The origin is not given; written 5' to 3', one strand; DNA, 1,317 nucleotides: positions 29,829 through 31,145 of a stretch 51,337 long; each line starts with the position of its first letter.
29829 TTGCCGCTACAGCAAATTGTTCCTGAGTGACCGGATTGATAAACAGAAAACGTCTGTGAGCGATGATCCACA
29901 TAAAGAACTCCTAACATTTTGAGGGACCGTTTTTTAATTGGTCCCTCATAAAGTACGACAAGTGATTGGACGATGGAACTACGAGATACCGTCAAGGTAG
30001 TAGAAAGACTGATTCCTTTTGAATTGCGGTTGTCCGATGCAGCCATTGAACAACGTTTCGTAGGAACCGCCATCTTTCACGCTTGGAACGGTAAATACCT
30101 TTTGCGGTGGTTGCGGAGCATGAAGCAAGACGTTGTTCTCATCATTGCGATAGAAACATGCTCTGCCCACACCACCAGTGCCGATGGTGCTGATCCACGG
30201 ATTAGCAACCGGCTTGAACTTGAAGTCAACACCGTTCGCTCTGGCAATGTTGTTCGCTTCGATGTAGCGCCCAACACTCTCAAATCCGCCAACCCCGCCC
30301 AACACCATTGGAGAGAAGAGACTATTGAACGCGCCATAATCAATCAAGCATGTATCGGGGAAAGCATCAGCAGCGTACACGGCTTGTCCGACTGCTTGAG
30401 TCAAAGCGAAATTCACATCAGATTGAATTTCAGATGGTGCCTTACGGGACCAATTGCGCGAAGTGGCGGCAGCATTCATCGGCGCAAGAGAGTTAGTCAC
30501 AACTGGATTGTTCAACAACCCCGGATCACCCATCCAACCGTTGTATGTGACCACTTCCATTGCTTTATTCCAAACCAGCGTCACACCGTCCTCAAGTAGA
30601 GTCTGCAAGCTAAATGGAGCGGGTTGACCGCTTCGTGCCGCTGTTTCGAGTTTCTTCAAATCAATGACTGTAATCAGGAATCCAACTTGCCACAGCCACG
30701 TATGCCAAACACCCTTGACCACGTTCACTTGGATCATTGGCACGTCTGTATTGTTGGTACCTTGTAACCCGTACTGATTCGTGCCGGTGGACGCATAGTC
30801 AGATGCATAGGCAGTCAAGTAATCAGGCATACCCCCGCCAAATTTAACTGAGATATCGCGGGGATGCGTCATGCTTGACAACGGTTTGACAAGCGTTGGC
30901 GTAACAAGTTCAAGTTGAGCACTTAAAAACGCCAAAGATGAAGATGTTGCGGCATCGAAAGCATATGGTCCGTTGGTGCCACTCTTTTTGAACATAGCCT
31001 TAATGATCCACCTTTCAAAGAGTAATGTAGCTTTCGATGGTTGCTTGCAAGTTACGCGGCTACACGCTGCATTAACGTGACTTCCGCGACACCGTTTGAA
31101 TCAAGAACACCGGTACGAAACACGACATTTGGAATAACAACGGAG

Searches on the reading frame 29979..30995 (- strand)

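Call 92: search_protein_families(library=pfam, proteins=[window:29979-30995:-], max_evalue=0.001)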
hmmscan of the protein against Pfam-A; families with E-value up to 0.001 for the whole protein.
window:29979-30995:- (338 aa): 1 family
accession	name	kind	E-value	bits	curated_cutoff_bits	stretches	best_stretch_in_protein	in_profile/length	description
PF09950.15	Major_capside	-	4.6e-28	98.7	26.8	1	78-337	6-251/251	Major capsid protein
